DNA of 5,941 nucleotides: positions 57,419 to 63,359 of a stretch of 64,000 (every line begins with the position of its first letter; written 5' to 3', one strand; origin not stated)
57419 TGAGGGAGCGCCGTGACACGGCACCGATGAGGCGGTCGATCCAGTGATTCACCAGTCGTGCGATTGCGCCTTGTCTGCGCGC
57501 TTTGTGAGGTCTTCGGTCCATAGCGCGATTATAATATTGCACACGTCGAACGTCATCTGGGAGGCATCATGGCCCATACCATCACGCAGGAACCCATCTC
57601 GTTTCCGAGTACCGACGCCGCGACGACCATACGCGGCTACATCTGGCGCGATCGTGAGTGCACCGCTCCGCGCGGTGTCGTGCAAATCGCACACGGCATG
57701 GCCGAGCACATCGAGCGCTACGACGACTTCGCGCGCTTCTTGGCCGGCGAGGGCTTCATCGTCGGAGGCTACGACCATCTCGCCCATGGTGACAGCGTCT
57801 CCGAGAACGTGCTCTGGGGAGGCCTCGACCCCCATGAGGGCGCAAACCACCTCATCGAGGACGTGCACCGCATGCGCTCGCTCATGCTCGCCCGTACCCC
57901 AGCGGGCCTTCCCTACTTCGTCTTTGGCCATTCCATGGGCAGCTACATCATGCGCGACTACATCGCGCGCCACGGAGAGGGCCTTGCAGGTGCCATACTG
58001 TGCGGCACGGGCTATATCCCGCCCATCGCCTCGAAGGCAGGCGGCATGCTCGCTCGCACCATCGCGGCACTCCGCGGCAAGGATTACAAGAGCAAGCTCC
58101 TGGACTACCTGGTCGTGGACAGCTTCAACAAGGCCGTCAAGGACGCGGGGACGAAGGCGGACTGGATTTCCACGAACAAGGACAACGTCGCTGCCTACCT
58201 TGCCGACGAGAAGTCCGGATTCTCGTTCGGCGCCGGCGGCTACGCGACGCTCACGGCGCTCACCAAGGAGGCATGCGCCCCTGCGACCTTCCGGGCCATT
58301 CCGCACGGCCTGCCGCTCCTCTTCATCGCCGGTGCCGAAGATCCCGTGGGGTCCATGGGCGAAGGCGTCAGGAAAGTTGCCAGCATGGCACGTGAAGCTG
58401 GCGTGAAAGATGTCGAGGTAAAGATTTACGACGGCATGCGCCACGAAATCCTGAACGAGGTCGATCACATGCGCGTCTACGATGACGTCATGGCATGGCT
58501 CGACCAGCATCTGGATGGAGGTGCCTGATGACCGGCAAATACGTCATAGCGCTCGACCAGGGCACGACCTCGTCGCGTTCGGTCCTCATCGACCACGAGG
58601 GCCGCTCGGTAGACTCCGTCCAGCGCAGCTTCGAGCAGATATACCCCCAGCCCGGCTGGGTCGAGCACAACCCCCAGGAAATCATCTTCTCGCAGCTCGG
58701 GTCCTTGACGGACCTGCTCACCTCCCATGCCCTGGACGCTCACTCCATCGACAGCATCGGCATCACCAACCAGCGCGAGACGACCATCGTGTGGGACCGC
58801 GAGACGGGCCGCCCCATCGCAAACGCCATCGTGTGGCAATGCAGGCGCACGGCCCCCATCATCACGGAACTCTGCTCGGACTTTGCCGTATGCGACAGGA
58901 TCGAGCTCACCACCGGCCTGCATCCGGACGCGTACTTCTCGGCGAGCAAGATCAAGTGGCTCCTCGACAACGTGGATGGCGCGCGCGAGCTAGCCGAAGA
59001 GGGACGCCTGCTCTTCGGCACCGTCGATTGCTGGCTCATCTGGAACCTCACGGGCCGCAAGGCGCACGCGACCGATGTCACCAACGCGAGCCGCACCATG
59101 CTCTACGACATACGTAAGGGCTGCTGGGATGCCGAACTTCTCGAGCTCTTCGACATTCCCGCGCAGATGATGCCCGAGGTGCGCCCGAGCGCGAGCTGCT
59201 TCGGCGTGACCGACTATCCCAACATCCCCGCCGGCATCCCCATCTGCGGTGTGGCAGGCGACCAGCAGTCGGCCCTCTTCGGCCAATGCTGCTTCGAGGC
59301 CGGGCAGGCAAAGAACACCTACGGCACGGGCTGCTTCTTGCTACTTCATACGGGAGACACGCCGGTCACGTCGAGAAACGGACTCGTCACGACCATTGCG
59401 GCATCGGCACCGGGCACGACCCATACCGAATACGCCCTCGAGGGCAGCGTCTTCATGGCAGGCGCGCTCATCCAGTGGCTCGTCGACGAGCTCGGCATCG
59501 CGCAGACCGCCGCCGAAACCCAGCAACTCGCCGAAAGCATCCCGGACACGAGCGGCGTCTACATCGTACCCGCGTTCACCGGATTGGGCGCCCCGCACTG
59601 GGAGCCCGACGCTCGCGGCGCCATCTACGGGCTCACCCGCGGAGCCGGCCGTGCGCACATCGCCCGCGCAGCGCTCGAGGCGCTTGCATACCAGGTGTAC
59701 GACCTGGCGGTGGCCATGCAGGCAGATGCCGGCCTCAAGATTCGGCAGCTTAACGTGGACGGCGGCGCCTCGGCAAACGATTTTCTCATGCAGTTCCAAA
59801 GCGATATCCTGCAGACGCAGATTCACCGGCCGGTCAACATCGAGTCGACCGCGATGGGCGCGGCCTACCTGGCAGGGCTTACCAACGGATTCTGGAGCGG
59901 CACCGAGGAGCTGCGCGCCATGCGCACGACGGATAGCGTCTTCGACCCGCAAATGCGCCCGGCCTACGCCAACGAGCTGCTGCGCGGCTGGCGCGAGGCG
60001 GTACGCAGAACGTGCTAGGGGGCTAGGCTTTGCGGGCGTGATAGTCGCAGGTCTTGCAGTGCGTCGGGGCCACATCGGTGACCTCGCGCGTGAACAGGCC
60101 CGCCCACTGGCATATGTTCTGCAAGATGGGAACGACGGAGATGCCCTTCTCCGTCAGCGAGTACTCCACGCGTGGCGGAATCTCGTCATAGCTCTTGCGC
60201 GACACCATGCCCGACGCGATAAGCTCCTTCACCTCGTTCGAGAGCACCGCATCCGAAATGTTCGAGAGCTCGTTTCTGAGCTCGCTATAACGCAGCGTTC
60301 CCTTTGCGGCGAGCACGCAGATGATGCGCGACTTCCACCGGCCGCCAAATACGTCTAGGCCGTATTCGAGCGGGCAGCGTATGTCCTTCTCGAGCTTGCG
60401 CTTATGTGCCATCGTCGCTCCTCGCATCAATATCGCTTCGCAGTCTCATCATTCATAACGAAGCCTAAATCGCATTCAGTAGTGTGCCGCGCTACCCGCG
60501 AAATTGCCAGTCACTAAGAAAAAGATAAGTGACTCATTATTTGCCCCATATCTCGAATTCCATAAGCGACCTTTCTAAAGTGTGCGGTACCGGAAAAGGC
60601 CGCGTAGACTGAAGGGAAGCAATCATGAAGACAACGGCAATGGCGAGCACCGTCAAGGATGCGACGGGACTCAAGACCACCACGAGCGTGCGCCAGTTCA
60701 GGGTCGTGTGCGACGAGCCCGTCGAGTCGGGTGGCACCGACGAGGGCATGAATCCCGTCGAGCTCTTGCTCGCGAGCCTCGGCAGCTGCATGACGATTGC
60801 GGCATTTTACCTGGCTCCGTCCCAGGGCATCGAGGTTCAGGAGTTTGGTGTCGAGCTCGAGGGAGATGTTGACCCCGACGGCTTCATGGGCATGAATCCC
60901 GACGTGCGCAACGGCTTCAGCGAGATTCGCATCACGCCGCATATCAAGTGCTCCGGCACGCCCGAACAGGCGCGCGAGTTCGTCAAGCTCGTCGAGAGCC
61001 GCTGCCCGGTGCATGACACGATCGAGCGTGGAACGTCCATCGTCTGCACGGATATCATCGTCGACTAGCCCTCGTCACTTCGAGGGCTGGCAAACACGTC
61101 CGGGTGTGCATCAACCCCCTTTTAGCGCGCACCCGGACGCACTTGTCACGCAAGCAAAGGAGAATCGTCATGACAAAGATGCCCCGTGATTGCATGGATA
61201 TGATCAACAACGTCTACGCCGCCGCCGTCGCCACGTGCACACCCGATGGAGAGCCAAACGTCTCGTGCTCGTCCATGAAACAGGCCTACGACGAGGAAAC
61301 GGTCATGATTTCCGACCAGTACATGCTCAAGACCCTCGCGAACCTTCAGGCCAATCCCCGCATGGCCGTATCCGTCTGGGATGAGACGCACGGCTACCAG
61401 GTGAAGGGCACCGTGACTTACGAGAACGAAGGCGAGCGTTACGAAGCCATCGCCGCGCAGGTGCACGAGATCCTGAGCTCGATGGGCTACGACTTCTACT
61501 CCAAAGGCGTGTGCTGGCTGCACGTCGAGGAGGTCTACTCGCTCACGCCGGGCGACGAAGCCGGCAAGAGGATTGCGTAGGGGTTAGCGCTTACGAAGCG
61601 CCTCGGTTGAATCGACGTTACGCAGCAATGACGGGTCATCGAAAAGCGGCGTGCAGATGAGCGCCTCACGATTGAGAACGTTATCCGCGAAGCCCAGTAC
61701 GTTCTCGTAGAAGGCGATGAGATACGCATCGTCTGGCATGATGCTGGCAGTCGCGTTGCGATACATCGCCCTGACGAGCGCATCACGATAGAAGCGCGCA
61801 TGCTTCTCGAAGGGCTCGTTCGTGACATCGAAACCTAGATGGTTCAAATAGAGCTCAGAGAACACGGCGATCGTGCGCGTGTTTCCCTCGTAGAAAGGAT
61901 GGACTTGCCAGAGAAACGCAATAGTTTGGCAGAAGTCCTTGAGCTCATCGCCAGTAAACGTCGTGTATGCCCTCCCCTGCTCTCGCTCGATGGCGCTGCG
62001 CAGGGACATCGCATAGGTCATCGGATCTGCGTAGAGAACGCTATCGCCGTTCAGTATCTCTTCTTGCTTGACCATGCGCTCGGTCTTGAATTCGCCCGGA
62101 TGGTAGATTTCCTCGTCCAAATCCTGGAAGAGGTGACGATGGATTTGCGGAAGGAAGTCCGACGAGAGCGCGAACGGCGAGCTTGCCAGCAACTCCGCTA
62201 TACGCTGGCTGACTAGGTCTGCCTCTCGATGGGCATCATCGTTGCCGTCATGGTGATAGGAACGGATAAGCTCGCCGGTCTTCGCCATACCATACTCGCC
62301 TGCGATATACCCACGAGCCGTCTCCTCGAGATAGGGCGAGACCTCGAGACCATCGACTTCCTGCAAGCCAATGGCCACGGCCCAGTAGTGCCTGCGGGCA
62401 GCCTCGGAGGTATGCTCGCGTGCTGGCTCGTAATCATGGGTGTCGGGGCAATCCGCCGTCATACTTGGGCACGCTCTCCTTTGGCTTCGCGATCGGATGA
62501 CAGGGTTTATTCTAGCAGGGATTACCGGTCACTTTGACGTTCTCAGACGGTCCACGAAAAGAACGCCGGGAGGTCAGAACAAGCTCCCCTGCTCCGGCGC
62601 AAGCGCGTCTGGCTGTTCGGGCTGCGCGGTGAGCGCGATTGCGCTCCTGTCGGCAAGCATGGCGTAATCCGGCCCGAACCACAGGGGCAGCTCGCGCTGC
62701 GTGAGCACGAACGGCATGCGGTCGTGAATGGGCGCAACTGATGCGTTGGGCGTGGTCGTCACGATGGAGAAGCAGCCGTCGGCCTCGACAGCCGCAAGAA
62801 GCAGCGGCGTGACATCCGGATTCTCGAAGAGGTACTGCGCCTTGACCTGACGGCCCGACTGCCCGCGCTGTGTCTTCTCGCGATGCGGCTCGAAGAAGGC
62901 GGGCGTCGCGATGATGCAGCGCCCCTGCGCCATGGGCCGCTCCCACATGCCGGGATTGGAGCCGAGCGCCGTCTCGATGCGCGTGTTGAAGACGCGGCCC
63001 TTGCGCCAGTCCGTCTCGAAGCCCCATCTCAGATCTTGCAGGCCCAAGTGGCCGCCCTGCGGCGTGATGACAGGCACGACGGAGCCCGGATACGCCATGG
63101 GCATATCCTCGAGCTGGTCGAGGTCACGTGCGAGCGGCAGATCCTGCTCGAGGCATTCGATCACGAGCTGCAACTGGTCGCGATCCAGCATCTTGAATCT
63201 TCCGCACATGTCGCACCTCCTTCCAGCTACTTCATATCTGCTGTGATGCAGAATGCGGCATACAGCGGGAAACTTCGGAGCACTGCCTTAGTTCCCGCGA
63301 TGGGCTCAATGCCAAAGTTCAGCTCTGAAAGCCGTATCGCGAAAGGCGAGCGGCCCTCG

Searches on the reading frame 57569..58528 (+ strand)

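Call 77: search_protein_families(library=pfam, proteins=[window:57569-58528:+], max_evalue=1e-10)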
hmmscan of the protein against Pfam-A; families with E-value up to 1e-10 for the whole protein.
window:57569-58528:+ (319 aa): 1 family
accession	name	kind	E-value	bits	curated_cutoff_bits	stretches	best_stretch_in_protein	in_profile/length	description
PF12146.15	Hydrolase_4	-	3.7e-40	138.2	27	1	33-299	2-239/239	Serine aminopeptidase, S33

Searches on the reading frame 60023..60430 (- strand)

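Call 77: search_protein_families(library=pfam, proteins=[window:60023-60430:-], max_evalue=1e-10)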
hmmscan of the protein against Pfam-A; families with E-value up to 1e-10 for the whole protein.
window:60023-60430:- (135 aa): 1 family
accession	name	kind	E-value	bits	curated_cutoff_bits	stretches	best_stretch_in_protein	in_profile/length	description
PF01638.23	HxlR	-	2.6e-26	91.7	20.8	1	28-114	2-87/91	HxlR-like helix-turn-helix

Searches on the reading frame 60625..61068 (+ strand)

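Call 77: search_protein_families(library=pfam, proteins=[window:60625-61068:+], max_evalue=1e-10)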
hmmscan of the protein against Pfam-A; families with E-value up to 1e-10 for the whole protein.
window:60625-61068:+ (147 aa): 1 family
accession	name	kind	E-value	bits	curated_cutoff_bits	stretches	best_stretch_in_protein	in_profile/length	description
PF02566.24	OsmC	-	2.9e-25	89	27.5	1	37-139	1-97/100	OsmC-like protein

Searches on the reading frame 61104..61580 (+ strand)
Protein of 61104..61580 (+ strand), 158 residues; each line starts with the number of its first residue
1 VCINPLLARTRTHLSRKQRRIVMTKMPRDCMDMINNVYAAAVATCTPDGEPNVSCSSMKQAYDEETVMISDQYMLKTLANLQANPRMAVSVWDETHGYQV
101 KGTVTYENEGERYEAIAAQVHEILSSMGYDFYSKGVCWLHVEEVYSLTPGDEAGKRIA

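Call 77: search_protein_families(library=pfam, proteins=[window:61104-61580:+], max_evalue=1e-10)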
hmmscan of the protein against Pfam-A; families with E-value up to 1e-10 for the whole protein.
window:61104-61580:+ (158 aa): 1 family
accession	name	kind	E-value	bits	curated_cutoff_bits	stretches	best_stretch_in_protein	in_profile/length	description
PF01243.27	PNPOx_N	-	3.8e-17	63.2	28.1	1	30-145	5-117/120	Pyridoxamine 5'-phosphate oxidase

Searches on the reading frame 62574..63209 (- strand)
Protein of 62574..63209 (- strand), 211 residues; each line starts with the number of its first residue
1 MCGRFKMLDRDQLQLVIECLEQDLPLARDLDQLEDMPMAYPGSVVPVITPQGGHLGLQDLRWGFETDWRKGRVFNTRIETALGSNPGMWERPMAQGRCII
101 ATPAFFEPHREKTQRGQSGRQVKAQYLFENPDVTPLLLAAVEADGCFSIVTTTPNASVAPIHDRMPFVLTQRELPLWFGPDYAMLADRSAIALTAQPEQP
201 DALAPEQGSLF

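Call 77: search_protein_families(library=pfam, proteins=[window:62574-63209:-], max_evalue=1e-10)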
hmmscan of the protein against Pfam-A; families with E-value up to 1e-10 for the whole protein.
window:62574-63209:- (211 aa): 1 family
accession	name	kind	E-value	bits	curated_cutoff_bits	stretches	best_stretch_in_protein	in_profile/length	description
PF02586.19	SRAP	-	3.9e-23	82.5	27.1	1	1-185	1-187/214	SOS response associated peptidase (SRAP)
